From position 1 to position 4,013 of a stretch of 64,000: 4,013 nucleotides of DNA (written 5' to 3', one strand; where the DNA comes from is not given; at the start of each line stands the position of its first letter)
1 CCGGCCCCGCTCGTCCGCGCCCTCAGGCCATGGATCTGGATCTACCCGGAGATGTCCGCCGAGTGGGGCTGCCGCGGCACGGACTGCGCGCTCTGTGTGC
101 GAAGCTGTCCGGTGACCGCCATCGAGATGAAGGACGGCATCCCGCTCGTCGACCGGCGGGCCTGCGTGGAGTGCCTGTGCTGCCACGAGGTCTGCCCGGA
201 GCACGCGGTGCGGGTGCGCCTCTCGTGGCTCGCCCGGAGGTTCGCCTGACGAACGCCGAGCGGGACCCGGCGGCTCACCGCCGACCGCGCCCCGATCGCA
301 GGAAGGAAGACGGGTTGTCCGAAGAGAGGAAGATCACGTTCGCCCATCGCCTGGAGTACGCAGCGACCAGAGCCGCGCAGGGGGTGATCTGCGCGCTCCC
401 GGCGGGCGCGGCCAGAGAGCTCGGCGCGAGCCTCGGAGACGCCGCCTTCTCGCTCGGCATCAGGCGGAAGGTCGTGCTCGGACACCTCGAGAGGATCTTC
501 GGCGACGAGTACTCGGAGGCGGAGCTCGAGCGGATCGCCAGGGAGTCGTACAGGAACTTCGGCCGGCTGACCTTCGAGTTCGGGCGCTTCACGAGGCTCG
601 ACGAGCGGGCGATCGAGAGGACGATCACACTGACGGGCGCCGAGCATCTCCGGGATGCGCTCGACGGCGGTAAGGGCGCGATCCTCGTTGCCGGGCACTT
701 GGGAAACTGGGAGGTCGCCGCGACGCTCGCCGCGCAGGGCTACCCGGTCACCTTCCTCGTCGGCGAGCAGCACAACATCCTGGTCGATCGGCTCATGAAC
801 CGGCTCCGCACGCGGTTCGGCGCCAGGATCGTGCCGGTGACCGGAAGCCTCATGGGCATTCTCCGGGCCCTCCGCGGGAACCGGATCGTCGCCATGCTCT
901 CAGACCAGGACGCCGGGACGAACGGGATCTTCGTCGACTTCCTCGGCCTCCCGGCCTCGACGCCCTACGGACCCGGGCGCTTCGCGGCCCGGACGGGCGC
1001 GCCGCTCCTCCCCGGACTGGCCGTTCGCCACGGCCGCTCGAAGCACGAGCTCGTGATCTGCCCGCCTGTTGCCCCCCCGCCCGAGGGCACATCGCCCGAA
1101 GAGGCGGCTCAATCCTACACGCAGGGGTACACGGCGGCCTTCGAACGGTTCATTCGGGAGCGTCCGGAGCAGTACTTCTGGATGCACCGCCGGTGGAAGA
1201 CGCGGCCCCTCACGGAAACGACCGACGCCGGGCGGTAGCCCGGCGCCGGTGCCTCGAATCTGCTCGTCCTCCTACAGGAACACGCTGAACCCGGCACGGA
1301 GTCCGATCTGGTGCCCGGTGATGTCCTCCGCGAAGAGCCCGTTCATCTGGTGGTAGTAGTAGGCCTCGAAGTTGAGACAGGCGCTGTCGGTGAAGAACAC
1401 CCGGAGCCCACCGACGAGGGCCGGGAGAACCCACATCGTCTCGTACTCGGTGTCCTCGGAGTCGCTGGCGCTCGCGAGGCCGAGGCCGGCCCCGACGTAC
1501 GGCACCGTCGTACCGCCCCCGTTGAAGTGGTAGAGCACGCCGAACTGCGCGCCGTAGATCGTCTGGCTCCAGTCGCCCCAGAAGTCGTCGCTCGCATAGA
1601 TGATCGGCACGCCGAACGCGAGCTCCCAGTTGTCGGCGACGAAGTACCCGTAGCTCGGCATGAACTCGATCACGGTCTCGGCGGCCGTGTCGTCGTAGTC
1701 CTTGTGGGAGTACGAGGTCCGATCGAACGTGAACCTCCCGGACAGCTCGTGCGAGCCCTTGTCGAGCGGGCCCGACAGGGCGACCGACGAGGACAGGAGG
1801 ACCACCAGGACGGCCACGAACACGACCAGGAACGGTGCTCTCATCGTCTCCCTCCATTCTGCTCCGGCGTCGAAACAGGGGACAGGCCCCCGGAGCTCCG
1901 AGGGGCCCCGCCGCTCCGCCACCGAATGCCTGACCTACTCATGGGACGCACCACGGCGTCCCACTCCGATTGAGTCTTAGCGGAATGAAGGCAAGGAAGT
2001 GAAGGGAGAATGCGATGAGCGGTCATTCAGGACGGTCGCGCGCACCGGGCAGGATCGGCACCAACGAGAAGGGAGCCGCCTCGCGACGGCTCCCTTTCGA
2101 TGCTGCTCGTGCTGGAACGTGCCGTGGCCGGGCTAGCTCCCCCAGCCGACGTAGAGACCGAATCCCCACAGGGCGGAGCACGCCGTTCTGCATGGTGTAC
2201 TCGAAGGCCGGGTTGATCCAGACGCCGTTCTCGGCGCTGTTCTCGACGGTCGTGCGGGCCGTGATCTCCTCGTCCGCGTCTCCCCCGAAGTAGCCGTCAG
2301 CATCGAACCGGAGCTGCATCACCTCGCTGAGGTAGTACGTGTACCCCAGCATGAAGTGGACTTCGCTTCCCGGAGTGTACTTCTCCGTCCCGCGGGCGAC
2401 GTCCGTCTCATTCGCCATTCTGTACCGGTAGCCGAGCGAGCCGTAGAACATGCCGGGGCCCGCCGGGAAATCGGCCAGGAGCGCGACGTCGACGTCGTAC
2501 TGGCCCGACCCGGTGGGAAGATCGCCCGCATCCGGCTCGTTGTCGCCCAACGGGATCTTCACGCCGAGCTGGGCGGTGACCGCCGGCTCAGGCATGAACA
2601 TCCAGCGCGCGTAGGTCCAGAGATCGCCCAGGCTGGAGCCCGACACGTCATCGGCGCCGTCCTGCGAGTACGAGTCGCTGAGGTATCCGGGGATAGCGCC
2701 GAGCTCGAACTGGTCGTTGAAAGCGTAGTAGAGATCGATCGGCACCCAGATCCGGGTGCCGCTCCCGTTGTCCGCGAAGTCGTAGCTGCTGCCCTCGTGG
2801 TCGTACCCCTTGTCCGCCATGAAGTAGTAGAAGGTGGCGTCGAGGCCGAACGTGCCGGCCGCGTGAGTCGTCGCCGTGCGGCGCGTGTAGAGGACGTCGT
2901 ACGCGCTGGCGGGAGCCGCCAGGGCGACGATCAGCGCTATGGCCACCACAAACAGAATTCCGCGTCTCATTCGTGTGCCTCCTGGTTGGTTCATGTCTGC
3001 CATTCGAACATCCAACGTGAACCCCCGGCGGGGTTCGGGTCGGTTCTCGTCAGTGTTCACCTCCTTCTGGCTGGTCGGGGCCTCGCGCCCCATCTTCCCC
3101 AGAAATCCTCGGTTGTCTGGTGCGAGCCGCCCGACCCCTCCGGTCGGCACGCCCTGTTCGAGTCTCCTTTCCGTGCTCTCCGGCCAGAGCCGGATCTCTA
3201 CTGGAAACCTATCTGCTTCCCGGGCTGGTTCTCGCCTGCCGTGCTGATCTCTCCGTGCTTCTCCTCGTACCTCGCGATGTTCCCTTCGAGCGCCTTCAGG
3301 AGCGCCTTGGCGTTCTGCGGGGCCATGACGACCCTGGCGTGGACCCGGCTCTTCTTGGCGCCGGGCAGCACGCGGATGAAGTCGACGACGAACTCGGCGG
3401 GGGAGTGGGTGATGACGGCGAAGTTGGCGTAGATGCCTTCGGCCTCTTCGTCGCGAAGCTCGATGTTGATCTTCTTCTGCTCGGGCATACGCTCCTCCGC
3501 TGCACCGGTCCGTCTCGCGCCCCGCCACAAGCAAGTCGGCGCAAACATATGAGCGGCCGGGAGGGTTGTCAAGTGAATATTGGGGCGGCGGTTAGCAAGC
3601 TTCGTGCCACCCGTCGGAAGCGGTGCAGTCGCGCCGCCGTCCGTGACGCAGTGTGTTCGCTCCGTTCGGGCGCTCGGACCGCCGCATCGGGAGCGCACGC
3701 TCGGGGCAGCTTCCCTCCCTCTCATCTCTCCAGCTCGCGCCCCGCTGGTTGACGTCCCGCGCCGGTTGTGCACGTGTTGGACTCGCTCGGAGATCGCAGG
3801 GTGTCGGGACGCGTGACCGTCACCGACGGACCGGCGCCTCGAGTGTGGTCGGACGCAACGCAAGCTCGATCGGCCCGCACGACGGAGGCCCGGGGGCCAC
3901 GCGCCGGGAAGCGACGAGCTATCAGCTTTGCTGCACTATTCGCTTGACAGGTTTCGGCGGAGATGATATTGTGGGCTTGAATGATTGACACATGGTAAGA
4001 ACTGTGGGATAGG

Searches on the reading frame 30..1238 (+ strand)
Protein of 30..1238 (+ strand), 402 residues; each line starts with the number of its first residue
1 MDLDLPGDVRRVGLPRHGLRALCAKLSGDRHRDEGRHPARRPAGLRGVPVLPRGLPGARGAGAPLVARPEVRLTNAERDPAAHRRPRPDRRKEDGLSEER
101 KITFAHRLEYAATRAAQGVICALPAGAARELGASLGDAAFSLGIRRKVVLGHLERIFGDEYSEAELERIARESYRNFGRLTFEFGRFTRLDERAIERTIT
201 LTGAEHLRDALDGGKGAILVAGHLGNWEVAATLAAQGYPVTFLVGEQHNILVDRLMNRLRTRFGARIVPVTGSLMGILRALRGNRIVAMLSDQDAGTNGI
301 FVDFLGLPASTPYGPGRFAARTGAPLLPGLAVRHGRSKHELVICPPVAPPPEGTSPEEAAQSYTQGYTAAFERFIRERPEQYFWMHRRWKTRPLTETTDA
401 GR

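Call 42: search_protein_families(library=ncbifam, proteins=[window:30-1238:+], max_evalue=1e-8)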
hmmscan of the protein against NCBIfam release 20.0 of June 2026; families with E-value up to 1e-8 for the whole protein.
window:30-1238:+ (402 aa): 17 families
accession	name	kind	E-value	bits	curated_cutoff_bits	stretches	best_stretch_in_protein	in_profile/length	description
NF006270.0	PRK08419.1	equivalog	2.4e-39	135.4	248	1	120-391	17-290/298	lipid A biosynthesis lauroyl acyltransferase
NF005919.0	PRK07920.1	equivalog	4.1e-35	121.3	209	1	106-391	8-295/311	phosphatidylinositol mannoside acyltransferase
TIGR02207.1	lipid_A_htrB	subfamily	2.6e-34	119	297.8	1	119-393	24-295/303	LpxL/LpxP family Kdo(2)-lipid IV(A) lauroyl/palmitoleoyl acyltransferase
NF006432.0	PRK08706.1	equivalog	8.1e-32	110.6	384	1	120-397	11-286/289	lipid A biosynthesis lauroyl acyltransferase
NF005399.0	PRK06946.1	subfamily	7.8e-31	107.4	343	1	107-396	4-290/294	lipid A biosynthesis lauroyl acyltransferase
NF004191.0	PRK05646.1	equivalog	1.9e-30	106.1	491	1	120-396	28-302/310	lipid A biosynthesis lauroyl acyltransferase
NF005120.0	PRK06553.1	equivalog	3.7e-29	102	273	1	118-390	32-307/308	lipid A biosynthesis lauroyl acyltransferase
NF006487.0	PRK08905.1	equivalog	3e-28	98.7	281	1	119-395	9-279/290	lysophospholipid acyltransferase family protein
NF006507.0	PRK08943.1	subfamily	3.5e-27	95.3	337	1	123-396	40-311/322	lipid A biosynthesis (KDO)2-(lauroyl)-lipid IVA acyltransferase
NF006437.0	PRK08733.1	equivalog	1.2e-26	93.6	540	1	119-393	30-298/306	LpxL/LpxP family Kdo(2)-lipid IV(A) lauroyl/palmitoleoyl acyltransferase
NF005340.0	PRK06860.1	subfamily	2.6e-25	89.2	398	1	119-395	30-303/309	lipid A biosynthesis lauroyl acyltransferase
NF005150.0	PRK06628.1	equivalog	3e-24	85.9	350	1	149-390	53-289/290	lipid A biosynthesis lauroyl acyltransferase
TIGR02208.1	lipid_A_msbB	equivalog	1e-23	84.1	336.05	1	146-394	54-299/305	lauroyl-Kdo(2)-lipid IV(A) myristoyltransferase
NF004190.0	PRK05645.1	equivalog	2.5e-21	76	377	1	119-396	15-291/295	lysophospholipid acyltransferase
NF005952.0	PRK08025.1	equivalog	2.5e-19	69.5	517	1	121-397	30-302/306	kdo(2)-lipid IV(A) palmitoleoyltransferase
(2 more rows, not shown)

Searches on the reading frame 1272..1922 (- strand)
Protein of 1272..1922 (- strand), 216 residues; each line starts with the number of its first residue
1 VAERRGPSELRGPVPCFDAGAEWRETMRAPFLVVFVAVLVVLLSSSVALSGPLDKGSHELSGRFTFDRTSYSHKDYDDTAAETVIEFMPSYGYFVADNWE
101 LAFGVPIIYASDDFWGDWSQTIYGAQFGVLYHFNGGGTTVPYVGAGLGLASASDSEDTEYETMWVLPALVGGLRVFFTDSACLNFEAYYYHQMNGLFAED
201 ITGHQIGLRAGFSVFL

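Call 42: search_protein_families(library=ncbifam, proteins=[window:1272-1922:-], max_evalue=1e-8)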
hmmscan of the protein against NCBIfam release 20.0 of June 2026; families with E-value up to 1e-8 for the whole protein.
window:1272-1922:- (216 aa): 0 families

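Call 81: search_protein_families(library=pfam, proteins=[window:1272-1922:-], max_evalue=0.0001)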
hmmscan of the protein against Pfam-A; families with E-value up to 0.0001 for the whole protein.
window:1272-1922:- (216 aa): 1 family
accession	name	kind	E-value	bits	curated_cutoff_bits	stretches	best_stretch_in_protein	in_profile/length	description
PF13505.12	OMP_b-brl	-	1.4e-06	29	28.7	1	42-211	4-172/175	Outer membrane protein beta-barrel domain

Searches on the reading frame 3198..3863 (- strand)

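Call 42: search_protein_families(library=ncbifam, proteins=[window:3198-3863:-], max_evalue=1e-8)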
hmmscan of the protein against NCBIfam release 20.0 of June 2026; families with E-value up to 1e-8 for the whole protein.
window:3198-3863:- (221 aa): 0 families

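Call 81: search_protein_families(library=pfam, proteins=[window:3198-3863:-], max_evalue=0.0001)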
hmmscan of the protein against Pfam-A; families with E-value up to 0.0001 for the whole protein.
window:3198-3863:- (221 aa): 1 family
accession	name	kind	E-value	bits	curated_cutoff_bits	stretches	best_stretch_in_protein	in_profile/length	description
PF11950.13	DUF3467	-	2.5e-27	95.2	25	1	126-207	12-91/92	Protein of unknown function (DUF3467)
